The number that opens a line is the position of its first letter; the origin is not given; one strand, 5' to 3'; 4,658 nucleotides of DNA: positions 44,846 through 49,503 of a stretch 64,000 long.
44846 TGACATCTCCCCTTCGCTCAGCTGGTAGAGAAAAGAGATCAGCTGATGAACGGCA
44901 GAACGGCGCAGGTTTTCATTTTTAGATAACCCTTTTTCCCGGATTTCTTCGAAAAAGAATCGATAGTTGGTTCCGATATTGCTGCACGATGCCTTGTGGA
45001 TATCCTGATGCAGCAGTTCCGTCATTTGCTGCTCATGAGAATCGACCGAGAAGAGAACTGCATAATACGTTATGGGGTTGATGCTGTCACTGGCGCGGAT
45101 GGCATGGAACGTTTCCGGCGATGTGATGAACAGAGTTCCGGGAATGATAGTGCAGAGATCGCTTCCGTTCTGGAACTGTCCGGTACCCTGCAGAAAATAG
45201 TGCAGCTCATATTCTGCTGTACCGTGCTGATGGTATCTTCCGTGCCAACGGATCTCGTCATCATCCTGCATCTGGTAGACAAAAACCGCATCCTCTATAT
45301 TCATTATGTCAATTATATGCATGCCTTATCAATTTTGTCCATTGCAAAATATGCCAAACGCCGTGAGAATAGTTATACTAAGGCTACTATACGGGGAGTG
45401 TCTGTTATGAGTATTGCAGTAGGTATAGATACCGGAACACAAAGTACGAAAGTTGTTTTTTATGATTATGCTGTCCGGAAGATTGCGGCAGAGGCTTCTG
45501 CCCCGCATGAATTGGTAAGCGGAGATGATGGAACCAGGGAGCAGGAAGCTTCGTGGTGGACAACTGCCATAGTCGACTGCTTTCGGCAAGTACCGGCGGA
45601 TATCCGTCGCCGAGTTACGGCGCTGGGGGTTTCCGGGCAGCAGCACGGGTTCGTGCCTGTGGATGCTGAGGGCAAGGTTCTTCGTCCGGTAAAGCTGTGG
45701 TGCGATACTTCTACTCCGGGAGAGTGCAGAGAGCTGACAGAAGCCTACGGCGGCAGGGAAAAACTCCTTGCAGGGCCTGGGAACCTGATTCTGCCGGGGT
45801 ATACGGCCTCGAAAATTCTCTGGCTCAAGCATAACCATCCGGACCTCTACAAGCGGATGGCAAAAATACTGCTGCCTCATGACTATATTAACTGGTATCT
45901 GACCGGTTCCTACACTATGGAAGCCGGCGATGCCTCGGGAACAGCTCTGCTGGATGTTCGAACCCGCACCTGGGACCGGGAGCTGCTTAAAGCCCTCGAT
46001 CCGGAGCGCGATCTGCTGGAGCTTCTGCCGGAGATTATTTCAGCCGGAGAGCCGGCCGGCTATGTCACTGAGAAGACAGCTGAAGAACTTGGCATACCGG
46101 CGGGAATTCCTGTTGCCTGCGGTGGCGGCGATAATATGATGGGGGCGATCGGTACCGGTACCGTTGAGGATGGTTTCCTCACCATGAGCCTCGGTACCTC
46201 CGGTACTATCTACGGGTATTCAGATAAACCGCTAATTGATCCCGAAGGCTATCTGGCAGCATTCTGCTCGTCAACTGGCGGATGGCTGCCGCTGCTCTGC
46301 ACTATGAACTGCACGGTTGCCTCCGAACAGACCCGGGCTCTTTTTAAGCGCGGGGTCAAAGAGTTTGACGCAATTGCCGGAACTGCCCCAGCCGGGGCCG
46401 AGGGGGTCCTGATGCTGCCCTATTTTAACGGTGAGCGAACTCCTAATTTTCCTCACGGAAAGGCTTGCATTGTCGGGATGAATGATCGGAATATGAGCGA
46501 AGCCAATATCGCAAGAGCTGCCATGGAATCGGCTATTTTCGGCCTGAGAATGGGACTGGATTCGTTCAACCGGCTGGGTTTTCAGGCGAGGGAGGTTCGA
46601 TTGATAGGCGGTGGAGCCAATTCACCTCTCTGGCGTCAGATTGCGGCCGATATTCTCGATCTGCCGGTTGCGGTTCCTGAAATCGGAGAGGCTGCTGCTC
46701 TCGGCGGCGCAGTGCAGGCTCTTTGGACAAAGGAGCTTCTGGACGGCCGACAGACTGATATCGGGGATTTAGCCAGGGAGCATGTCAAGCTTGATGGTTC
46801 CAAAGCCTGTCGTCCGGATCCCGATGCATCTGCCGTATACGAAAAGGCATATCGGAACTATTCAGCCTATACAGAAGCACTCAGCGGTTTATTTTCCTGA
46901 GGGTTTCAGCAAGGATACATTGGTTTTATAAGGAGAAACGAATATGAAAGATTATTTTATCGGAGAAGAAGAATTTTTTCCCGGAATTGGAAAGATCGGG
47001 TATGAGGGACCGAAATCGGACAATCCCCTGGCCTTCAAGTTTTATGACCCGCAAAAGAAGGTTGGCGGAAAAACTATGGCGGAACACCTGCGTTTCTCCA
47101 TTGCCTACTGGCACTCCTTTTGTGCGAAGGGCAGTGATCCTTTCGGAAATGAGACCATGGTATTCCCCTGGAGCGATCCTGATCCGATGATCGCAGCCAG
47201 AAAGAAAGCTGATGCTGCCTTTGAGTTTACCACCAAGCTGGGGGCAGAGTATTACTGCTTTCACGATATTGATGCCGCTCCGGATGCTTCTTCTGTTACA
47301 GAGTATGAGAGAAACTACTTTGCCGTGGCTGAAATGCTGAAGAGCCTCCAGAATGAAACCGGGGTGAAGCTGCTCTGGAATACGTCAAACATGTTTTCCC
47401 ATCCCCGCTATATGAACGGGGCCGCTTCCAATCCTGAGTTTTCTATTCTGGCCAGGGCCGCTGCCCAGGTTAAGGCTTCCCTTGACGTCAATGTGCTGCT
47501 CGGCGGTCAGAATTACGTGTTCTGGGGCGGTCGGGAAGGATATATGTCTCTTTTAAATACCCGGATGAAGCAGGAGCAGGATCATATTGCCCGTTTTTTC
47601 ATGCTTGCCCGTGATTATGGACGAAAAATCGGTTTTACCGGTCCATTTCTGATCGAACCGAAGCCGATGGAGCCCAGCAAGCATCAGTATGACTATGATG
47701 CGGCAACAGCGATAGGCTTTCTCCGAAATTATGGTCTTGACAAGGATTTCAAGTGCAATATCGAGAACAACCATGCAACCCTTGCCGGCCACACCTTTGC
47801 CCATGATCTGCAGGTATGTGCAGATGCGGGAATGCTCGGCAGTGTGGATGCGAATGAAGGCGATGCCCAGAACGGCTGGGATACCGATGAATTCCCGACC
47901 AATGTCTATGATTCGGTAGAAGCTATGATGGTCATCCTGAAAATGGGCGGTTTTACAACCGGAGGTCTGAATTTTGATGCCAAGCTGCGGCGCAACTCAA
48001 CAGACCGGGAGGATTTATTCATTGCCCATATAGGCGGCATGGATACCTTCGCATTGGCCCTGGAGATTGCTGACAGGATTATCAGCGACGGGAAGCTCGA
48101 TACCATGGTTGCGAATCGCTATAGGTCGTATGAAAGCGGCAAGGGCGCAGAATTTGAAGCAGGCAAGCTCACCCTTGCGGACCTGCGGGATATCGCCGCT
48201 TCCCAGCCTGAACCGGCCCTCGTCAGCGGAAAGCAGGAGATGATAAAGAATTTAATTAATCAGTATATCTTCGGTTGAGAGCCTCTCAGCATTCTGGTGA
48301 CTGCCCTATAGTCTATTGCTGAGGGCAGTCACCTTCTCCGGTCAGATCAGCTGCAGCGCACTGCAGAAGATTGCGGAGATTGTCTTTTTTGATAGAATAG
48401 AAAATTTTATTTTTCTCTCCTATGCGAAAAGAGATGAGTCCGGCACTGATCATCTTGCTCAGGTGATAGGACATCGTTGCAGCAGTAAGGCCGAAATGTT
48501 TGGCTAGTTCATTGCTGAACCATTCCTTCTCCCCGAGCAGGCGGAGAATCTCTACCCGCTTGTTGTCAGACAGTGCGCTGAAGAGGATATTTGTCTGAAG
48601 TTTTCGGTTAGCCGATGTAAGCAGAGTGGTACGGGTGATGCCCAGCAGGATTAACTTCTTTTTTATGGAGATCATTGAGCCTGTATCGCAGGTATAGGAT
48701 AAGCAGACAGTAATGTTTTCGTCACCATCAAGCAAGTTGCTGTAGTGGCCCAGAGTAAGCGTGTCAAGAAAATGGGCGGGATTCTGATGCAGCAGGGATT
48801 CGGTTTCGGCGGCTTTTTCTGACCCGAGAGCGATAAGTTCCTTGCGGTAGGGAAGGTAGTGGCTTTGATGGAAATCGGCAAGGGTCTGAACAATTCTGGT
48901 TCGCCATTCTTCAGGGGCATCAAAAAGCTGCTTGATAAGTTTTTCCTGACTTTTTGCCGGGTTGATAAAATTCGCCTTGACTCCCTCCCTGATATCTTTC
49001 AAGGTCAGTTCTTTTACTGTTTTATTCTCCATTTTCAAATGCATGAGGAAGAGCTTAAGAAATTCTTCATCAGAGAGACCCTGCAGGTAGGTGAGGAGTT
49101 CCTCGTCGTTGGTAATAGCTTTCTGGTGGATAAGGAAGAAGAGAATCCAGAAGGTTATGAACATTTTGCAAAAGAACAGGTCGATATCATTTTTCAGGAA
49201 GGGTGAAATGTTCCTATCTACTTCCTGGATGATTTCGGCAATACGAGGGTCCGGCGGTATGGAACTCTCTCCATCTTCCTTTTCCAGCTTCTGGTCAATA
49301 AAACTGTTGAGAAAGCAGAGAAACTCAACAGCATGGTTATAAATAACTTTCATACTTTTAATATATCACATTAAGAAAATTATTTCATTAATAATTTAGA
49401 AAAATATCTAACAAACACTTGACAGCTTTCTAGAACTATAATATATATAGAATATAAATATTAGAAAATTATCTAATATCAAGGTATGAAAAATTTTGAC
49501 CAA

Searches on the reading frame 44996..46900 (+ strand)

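Call 66: search_protein_families(library=pfam, proteins=[window:44996-46900:+], max_evalue=0.001)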
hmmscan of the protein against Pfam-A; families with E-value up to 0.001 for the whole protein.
window:44996-46900:+ (634 aa): 2 families
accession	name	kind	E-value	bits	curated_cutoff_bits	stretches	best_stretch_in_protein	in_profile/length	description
PF00370.27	FGGY_N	-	2.6e-63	214.3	28.8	1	141-386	2-245/245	FGGY family of carbohydrate kinases, N-terminal domain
PF02782.22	FGGY_C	-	2.1e-28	99.9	27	1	398-577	4-196/198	FGGY family of carbohydrate kinases, C-terminal domain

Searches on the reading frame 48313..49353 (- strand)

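Call 66: search_protein_families(library=pfam, proteins=[window:48313-49353:-], max_evalue=0.001)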
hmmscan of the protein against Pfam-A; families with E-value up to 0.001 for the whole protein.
window:48313-49353:- (346 aa): 6 families
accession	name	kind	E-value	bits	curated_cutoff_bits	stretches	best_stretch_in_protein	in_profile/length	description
PF01022.26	HTH_5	-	3.5e-10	40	22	1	263-308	1-46/47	Bacterial regulatory protein, arsR family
PF12840.13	HTH_20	-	1.1e-09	38.5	27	1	261-307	1-48/51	Helix-turn-helix domain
PF12802.13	MarR_2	-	0.00031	21.3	27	0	269-310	10-53/61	MarR family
PF13412.12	HTH_24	-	0.00033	20.6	21.9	0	281-307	21-47/48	Winged helix-turn-helix DNA-binding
PF01047.28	MarR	-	0.00055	20.2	24.6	0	268-316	7-56/59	MarR family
PF24038.1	DUF7347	-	0.00069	20.3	27.6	0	258-301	5-52/77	Domain of unknown function (DUF7347)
